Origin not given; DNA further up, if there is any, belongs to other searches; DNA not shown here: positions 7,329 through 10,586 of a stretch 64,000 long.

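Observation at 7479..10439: One-polypeptide ECF sigma factor, single TM helix, and ~700 aa extracytoplasmic CarboxypepD_reg-like repeat array (copy 1)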

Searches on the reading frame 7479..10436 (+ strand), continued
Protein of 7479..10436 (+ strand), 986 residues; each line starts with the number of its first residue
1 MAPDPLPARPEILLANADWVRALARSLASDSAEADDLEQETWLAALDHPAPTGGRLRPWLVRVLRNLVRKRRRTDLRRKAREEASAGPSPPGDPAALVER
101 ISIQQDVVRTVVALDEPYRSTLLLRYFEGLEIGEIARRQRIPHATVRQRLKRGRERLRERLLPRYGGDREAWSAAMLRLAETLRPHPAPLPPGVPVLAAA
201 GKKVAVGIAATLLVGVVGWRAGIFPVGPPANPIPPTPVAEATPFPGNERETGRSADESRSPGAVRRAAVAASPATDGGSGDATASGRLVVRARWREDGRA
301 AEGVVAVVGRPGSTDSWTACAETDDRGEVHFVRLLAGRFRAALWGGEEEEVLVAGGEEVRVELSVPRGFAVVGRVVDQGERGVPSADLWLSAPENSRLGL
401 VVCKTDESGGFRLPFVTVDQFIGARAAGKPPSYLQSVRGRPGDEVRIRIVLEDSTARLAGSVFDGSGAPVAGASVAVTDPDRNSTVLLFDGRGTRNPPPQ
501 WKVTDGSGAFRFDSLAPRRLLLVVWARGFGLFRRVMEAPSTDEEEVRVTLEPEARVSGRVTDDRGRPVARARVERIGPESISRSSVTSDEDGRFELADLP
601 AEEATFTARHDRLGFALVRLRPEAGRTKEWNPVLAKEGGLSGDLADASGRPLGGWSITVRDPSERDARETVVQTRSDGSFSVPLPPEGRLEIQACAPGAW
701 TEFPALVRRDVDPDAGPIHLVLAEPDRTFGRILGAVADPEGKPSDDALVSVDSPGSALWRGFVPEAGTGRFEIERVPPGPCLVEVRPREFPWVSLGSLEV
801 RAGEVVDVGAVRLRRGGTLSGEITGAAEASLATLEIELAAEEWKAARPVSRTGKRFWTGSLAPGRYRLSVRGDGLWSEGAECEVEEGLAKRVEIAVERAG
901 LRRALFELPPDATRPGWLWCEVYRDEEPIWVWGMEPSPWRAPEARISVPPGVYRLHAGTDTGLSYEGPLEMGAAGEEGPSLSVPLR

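Call 33: find_encoding_contigs(protein=P0004, flank=10000, max_places=2)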
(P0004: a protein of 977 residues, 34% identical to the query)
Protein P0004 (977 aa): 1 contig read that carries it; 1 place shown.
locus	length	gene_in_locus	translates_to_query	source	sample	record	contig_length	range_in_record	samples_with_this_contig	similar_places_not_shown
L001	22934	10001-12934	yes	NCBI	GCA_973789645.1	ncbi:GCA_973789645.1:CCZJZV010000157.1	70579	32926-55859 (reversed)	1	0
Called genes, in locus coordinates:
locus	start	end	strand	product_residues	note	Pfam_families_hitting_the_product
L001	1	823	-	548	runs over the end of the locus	PF01839:FG-GAP (faint), PF13517:FG-GAP_3, PF07593:UnbV_ASPIC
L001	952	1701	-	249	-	-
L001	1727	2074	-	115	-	-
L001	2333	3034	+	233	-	PF01797:Y1_Tnp (weak)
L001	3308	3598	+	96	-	-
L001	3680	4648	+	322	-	PF03308:MeaB, PF00009:GTP_EFTU (faint), PF02492:cobW (faint), PF03266:NTPase_1 (faint)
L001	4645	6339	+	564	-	PF01642:MM_CoA_mutase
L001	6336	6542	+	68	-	-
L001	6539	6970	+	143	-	PF02310:B12-binding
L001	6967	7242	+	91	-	PF12728:HTH_17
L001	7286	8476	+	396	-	PF02771:Acyl-CoA_dh_N, PF02770:Acyl-CoA_dh_M, PF00441:Acyl-CoA_dh_1, PF08028:Acyl-CoA_dh_2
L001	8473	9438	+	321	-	PF00753:Lactamase_B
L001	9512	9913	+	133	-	PF00903:Glyoxalase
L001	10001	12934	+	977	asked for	PF04542:Sigma70_r2, PF08281:Sigma70_r4_2, PF24107:DUF7382 (faint), PF02369:Big_1 (faint), PF13715:CarbopepD_reg_2 (faint), PF13620:CarboxypepD_reg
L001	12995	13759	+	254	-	PF01497:Peripla_BP_2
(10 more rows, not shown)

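Call 34: find_encoding_contigs(protein=P0013, flank=10000, max_places=2)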
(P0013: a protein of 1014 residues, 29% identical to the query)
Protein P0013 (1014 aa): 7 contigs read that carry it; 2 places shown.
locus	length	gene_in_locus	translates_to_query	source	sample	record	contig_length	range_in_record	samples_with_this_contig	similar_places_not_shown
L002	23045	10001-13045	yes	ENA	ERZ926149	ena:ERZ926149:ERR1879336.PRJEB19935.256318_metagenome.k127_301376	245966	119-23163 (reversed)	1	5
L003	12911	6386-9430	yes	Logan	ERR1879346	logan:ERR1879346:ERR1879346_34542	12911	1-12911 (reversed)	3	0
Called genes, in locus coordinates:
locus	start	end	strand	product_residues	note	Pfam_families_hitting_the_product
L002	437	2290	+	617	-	-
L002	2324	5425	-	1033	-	PF14312:FG-GAP_2, PF02494:HYR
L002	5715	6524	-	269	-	-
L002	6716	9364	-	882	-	PF01839:FG-GAP (faint), PF13517:FG-GAP_3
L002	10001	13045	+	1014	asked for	PF04542:Sigma70_r2, PF04545:Sigma70_r4, PF08281:Sigma70_r4_2, PF13620:CarboxypepD_reg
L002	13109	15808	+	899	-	PF01839:FG-GAP (faint), PF13517:FG-GAP_3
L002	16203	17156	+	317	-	PF00254:FKBP_C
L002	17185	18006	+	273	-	PF01135:PCMT, PF13489:Methyltransf_23 (weak), PF08241:Methyltransf_11 (weak), PF13649:Methyltransf_25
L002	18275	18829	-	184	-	-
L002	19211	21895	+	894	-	PF00069:Pkinase, PF07714:PK_Tyr_Ser-Thr, PF13424:TPR_12, PF17874:TPR_MalT, PF13374:TPR_10, PF13424:TPR_12, PF13374:TPR_10, PF13424:TPR_12, +14 more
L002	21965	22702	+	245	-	-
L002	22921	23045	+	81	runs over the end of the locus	?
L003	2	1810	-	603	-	?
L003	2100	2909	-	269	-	-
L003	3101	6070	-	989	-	PF01839:FG-GAP (faint), PF13517:FG-GAP_3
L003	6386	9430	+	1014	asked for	PF04542:Sigma70_r2, PF04545:Sigma70_r4, PF08281:Sigma70_r4_2, PF13620:CarboxypepD_reg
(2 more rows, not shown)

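Call 35: find_encoding_contigs(protein=P0002, flank=10000, max_places=1)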
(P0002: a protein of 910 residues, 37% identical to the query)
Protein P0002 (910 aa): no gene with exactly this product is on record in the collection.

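Call 36: find_encoding_contigs(protein=P0007, flank=10000, max_places=1)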
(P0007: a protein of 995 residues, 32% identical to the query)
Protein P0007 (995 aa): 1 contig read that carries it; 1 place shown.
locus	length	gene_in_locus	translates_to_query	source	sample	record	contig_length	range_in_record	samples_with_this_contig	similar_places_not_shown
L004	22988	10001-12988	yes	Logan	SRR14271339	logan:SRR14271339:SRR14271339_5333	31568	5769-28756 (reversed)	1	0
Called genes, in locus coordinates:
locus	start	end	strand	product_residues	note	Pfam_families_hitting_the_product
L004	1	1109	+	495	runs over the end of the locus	PF19335:HMBD, PF25919:BSH_CusB, PF25973:BSH_CzcB (weak), PF25869:3HB_CusB (weak), PF25967:RND-MFP_C (faint), PF25954:Beta-barrel_RND_2, PF25975:CzcB_C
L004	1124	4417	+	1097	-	PF00873:ACR_tran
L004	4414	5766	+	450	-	PF02321:OEP (faint)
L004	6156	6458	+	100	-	-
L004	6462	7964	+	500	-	PF00589:Phage_integrase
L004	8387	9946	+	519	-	PF07690:MFS_1, PF00854:PTR2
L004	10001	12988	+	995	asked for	PF04542:Sigma70_r2 (weak), PF04545:Sigma70_r4 (weak), PF08281:Sigma70_r4_2, PF02369:Big_1 (faint), PF13620:CarboxypepD_reg (weak), PF13715:CarbopepD_reg_2 (faint), PF13620:CarboxypepD_reg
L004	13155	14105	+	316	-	-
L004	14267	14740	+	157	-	-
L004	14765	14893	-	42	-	-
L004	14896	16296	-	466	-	PF12801:Fer4_5, PF13187:Fer4_9 (faint), PF13484:Fer4_16 (faint), PF13534:Fer4_17 (faint), PF13746:Fer4_18, PF12838:Fer4_7 (weak), PF13183:Fer4_8 (faint), PF11614:FixG_C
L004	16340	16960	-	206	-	PF14715:FixP_N, PF00034:Cytochrom_C, PF13442:Cytochrome_CBB3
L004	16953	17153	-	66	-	-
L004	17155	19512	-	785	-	PF00115:COX1, PF02433:FixO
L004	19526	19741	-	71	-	-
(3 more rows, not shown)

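Call 37: find_encoding_contigs(protein=P0010, flank=10000, max_places=1)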
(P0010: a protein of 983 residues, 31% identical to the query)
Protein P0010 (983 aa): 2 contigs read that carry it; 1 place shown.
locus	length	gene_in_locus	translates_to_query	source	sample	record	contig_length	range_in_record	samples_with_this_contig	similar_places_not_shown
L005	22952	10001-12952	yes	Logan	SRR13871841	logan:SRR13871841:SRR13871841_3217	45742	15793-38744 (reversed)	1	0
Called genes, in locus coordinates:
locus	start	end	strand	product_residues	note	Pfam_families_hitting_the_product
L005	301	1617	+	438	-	PF13927:Ig_3 (faint)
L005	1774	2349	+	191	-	-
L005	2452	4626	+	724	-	-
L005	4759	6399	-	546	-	-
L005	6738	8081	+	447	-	PF02369:Big_1 (faint), PF13620:CarboxypepD_reg (faint), PF13715:CarbopepD_reg_2 (faint)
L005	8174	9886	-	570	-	PF00270:DEAD, PF00271:Helicase_C, PF16124:RecQ_Zn_bind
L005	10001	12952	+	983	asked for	PF04542:Sigma70_r2 (weak), PF04545:Sigma70_r4 (weak), PF08281:Sigma70_r4_2 (weak), PF15976:CooC_C (faint), PF10670:DUF4198 (faint), PF17210:SdrD_B (faint), PF13620:CarboxypepD_reg, PF13620:CarboxypepD_reg, +2 more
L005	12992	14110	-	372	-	PF01370:Epimerase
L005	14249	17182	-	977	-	PF13360:PQQ_2 (weak)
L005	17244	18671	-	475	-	-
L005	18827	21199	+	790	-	PF13519:VWA_2 (weak), PF17164:DUF5122 (faint)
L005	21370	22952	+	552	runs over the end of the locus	PF13231:PMT_2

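Call 42: predict_structure(alignment_id=A1)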
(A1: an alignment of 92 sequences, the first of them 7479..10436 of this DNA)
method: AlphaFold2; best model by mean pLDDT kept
length: 986 residues; sequences in the alignment: 92
mean_pLDDT: 84.4   pTM: 0.67
mean pLDDT of the five models: 84.4, 82.7, 82.3, 82.2, 80.5
residues with pLDDT >= 90: 600; 70-90: 231; 50-70: 51; < 50: 104
segments of 3 or more residues with pLDDT < 50: 184-210, 217-280, 484-492
pLDDT, mean of each block of 10 residues (from residue 1): 65 92 94 95 93 89 95 86 65 71 88 97 91 94 96 95 85 73 45 35 42 49 36 37 36 36 39 45 85 96 93 74 96 93 92 96 94 95 97 83 96 90 95 89 91 93 98 93 50 72 97 92 93 89 92 97 96 82 87 95 92 90 97 85 96 93 73 93 80 84 84 92 84 96 92 75 89 90 91 93 95 96 90 87 74 89 94 93 96 96 96 88 94 80 93 96 96 96 97
secondary structure, 60 per line:
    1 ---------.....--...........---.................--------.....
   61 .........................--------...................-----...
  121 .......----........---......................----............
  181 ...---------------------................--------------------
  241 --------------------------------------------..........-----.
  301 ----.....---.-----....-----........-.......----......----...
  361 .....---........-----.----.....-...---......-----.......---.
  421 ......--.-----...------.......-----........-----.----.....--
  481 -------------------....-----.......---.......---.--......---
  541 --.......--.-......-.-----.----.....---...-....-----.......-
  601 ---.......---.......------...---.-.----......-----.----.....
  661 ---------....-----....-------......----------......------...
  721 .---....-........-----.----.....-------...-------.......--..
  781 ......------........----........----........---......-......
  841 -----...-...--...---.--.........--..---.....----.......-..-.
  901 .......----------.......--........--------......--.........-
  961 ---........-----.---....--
elements in order (helices of 4 or more, strands of 3 or more residues): H10-14 H17-27 H31-47 H56-85 H94-112 H118-127 H132-139 H143-164 H169-183 H205-220 E285-294 E305-309 E319-322 E328-335 E337-343 E348-353 E358-365 E369-376 E387-391 E399-404 E410-416 E420-426 E435-437 E444-450 E456-463 E474-478 E500-503 E509-515 E519-525 E532-537 E543-549 E554-559 E572-576 E584-587 E593-599 E604-610 E614-620 E627-629 E640-645 E656-660 E670-673 E679-682 E690-695 E706-711 E718-721 H725-728 E730-737 E748-752 E760-762 E770-776 E779-786 E793-800 E805-812 E817-824 H828-833 E835-840 E846-848 E850-852 E855-857 E864-872 E880-884 E889-895 E900-907 E918-924 E927-934 E943-948 E951-959 E964-971 E981-984
